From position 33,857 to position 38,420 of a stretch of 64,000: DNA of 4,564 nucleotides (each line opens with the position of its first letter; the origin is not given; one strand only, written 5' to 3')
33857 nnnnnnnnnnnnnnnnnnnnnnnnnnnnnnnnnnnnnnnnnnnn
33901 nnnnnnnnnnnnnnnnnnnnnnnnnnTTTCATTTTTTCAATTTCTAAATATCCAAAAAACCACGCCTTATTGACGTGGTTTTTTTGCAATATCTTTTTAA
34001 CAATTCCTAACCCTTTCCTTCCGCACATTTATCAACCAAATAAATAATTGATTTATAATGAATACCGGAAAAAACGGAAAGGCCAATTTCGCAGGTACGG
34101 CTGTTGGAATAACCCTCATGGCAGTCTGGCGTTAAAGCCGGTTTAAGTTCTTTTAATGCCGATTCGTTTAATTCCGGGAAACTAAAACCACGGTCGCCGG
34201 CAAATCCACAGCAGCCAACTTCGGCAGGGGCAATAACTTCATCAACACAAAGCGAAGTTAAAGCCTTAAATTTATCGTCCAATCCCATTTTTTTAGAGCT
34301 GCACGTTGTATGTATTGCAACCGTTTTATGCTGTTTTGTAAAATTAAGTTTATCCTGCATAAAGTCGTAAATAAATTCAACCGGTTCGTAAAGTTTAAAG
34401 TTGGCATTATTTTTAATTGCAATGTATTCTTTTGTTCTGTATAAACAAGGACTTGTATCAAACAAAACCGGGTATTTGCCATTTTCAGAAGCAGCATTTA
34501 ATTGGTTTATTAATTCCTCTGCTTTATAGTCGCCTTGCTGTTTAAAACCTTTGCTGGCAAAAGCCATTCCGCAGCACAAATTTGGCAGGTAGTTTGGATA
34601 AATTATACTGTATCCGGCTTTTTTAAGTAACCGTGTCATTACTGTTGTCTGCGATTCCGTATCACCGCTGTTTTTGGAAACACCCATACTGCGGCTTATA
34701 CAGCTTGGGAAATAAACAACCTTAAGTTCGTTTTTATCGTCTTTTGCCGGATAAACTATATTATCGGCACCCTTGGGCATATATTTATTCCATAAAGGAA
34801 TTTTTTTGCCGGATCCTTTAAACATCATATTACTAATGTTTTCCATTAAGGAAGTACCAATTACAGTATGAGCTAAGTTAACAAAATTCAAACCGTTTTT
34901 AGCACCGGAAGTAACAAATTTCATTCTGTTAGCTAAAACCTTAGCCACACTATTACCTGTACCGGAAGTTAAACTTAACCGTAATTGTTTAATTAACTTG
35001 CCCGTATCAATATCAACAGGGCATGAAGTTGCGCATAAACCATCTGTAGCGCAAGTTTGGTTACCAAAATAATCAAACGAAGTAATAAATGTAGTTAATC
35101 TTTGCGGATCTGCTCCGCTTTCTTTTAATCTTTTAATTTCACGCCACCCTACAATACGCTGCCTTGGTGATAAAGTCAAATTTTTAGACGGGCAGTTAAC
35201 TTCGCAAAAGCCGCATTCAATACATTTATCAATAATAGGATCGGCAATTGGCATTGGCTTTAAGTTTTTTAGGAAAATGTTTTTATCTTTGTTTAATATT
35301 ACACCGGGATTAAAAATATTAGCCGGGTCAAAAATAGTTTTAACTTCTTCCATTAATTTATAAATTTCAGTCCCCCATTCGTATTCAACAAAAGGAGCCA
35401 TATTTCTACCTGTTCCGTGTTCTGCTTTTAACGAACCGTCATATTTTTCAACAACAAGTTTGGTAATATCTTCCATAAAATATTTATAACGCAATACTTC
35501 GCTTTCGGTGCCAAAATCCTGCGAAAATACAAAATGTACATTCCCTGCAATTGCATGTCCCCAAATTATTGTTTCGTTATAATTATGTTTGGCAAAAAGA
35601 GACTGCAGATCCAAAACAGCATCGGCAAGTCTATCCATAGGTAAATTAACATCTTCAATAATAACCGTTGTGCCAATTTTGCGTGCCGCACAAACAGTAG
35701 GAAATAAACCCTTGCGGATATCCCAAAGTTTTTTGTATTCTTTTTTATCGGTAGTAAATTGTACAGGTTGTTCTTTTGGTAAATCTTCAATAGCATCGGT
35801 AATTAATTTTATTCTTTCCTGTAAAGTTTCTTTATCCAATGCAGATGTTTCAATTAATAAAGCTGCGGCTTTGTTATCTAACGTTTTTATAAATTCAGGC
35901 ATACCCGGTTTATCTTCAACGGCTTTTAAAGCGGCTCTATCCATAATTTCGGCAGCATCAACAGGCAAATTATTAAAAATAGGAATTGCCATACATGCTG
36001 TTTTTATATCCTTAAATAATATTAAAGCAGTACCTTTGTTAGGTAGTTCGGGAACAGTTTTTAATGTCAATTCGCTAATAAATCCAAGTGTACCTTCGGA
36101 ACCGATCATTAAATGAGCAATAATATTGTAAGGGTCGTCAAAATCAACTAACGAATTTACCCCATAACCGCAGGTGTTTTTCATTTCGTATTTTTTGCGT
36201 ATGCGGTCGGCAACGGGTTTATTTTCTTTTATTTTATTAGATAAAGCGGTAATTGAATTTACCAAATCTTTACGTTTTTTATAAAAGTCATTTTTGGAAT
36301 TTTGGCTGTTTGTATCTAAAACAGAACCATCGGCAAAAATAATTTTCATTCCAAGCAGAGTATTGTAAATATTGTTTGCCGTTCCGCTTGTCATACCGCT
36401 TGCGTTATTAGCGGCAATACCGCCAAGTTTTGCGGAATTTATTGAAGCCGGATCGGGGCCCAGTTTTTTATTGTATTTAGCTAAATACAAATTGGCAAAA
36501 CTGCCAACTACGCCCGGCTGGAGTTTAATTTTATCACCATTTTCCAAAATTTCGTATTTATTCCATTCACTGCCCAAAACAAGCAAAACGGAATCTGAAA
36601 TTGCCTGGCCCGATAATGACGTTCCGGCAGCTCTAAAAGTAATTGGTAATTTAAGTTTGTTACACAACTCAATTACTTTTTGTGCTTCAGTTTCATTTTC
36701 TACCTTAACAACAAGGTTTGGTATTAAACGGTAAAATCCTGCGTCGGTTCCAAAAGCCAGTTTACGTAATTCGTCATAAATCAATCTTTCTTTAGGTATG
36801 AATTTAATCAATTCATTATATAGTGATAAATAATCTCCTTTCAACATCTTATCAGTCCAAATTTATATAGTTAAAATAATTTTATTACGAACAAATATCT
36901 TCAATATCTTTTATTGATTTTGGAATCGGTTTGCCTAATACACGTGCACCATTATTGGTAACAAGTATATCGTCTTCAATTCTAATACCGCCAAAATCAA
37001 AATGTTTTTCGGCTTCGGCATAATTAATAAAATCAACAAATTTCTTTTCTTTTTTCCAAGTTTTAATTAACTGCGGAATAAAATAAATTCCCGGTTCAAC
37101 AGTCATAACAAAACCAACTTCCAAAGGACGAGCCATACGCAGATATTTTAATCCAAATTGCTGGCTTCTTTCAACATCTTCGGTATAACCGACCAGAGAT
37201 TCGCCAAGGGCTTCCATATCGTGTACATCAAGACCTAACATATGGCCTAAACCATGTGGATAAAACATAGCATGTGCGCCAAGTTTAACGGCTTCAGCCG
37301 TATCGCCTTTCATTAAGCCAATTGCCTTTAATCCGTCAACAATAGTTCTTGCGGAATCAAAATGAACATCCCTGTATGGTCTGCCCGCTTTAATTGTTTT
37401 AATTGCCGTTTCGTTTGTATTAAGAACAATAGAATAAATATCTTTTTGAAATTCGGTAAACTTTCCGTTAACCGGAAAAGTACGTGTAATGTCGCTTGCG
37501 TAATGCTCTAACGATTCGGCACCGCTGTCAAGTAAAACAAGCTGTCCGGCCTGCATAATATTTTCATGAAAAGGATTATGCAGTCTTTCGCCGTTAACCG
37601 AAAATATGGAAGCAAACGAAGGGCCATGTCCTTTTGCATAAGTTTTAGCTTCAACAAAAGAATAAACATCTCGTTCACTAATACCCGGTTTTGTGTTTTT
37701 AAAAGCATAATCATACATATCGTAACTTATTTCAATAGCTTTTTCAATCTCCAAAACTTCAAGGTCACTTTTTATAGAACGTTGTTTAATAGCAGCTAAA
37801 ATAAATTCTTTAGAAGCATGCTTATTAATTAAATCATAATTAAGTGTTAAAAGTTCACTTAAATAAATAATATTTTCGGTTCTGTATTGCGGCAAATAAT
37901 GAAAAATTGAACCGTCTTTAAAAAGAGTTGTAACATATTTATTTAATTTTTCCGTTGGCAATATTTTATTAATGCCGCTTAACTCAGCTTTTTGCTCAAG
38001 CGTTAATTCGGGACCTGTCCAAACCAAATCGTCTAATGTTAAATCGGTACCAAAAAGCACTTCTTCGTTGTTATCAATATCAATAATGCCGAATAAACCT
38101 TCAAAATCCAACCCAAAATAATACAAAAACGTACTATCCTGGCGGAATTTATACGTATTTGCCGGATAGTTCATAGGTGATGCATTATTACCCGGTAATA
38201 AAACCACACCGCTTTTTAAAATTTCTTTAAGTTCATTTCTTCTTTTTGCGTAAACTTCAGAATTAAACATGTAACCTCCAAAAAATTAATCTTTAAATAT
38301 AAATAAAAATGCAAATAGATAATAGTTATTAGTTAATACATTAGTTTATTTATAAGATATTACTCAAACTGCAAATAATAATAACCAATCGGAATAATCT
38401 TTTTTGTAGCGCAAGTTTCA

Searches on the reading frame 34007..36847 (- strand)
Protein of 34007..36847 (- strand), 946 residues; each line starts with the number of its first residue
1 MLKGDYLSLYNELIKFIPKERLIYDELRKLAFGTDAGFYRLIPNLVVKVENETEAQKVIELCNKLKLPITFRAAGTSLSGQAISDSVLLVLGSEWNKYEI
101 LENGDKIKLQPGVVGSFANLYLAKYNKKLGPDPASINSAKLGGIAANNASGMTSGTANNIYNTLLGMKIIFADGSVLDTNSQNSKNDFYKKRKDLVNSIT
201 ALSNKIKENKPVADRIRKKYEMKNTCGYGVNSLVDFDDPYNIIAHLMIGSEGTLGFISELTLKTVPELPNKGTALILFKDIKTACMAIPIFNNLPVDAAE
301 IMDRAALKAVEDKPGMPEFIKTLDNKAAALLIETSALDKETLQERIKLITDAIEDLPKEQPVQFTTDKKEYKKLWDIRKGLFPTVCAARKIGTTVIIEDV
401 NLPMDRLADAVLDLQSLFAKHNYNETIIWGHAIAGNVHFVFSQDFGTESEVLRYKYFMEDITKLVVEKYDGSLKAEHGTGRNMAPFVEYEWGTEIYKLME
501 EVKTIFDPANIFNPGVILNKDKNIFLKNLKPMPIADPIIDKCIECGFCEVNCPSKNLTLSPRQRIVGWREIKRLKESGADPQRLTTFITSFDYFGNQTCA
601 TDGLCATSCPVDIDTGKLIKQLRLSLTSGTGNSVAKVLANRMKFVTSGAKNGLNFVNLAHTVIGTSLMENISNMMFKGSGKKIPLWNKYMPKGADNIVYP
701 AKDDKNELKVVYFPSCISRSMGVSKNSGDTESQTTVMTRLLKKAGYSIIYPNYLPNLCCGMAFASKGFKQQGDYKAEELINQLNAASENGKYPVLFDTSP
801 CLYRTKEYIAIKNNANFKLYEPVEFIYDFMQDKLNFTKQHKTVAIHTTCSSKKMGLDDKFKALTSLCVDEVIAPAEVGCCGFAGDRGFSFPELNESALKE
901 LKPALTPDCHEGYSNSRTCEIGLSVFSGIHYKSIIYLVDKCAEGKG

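Call 65: search_protein_families(library=pfam, proteins=[window:34007-36847:-], max_evalue=0.00001)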
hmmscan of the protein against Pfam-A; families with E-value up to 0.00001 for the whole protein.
window:34007-36847:- (946 aa): 4 families
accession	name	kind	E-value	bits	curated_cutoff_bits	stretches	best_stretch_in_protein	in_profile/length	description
PF02913.24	FAD-oxidase_C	-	2.2e-55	188.5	21.2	1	271-516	5-247/248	FAD linked oxidases, C-terminal domain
PF01565.28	FAD_binding_4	-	1.3e-29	103.1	26.4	1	43-179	1-138/139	FAD binding domain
PF12838.12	Fer4_7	-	6.9e-09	36.5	27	1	541-613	1-52/52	4Fe-4S dicluster domain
PF13183.11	Fer4_8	-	2.3e-08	34.9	27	1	539-613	2-68/68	4Fe-4S dicluster domain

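Call 80: find_related_loci(query=window:34007-36847:-, collection=metagenome_contigs, flank=10000)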
Query window:34007-36847:- (946 aa) in metagenome_contigs; peptide patterns used: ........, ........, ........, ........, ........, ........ (x = any residue, [..] = any of these).
136 stretches matched a pattern; 3 encode a relative of the query (tblastn E <= 1e-3); 3 distinct loci.
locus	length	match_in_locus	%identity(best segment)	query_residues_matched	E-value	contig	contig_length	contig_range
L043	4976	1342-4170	77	1-943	0e+0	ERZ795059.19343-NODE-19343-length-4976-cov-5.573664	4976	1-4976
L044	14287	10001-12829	46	1-946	0e+0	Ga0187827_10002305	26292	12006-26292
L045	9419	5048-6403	22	8-514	5e-22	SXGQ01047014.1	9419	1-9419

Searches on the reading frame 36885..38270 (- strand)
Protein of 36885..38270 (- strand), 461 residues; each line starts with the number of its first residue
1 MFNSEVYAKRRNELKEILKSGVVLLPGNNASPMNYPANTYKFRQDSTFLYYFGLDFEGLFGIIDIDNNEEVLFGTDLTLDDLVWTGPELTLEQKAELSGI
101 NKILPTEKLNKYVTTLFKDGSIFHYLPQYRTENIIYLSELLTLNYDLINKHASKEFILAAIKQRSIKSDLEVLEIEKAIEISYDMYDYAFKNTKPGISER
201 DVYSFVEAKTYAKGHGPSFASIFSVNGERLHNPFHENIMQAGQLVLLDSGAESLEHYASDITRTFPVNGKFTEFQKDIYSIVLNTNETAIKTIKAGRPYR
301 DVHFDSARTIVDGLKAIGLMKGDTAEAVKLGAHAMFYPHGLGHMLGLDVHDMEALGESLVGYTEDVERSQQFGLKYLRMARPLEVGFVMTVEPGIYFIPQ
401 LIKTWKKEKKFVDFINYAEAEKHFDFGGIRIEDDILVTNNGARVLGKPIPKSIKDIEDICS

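Call 65: search_protein_families(library=pfam, proteins=[window:36885-38270:-], max_evalue=0.00001)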
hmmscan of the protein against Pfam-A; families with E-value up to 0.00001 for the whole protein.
window:36885-38270:- (461 aa): 2 families
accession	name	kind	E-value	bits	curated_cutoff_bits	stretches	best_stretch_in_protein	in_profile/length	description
PF00557.29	Peptidase_M24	-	8.4e-46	156.8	23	1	175-439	3-208/208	Metallopeptidase family M24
PF05195.22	AMP_N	-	1.9e-26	92.6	24.6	1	7-119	1-116/121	Aminopeptidase P, N-terminal domain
